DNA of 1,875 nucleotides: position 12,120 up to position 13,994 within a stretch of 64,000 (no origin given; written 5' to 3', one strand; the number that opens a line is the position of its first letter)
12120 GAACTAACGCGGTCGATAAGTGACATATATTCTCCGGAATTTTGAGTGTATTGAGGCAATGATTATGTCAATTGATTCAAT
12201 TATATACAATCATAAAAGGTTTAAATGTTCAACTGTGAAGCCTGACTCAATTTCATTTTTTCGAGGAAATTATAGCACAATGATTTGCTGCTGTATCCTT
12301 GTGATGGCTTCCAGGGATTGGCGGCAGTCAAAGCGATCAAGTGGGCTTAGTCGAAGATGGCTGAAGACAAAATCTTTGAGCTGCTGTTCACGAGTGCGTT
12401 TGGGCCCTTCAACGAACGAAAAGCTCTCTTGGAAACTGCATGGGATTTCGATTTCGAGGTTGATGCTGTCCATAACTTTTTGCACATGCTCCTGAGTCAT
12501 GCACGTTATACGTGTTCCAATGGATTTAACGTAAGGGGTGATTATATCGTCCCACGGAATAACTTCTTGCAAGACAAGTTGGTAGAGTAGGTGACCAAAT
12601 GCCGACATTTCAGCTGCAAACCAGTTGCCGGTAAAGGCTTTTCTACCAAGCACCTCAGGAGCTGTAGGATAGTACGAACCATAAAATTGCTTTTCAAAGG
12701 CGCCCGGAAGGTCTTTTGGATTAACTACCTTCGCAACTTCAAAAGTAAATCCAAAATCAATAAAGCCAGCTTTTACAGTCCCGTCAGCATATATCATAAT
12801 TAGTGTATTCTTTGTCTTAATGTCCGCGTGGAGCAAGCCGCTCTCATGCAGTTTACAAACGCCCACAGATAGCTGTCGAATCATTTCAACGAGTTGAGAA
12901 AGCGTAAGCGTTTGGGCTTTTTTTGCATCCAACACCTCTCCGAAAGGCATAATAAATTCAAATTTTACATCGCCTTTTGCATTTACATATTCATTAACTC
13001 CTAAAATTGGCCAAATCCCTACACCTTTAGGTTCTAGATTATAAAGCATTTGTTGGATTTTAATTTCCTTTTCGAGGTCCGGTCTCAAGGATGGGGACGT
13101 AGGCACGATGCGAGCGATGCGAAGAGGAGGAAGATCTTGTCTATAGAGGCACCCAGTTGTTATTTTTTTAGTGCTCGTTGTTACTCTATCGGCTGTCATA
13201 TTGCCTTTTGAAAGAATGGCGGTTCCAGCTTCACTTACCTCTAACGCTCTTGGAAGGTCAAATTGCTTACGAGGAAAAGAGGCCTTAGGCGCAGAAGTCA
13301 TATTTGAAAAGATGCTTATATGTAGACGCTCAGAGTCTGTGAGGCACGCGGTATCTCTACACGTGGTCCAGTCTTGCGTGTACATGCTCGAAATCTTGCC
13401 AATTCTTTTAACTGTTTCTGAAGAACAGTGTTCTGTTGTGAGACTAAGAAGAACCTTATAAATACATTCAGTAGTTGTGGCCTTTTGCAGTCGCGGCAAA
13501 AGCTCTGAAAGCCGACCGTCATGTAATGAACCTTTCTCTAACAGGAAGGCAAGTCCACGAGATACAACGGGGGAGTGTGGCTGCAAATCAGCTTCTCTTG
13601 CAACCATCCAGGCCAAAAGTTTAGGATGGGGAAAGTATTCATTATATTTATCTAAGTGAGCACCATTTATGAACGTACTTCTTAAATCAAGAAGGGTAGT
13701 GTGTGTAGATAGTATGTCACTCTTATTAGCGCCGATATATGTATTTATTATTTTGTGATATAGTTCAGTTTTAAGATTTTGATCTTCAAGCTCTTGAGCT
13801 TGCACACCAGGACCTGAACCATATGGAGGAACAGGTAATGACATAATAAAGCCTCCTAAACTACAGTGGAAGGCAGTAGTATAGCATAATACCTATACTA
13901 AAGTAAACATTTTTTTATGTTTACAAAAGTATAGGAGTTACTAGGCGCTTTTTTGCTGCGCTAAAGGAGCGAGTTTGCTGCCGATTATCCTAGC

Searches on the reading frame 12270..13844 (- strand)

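Call 28: search_protein_families(library=pfam, proteins=[window:12270-13844:-], max_evalue=0.0001)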
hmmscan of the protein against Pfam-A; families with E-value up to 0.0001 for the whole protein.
window:12270-13844:- (524 aa): 2 families
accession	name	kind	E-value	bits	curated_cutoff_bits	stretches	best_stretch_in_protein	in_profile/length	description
PF00069.31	Pkinase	-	1.3e-13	51.4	31.7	1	307-512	88-259/263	Protein kinase domain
PF07714.23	PK_Tyr_Ser-Thr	-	6.7e-06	26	23.1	1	308-436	94-210/258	Protein tyrosine and serine/threonine kinase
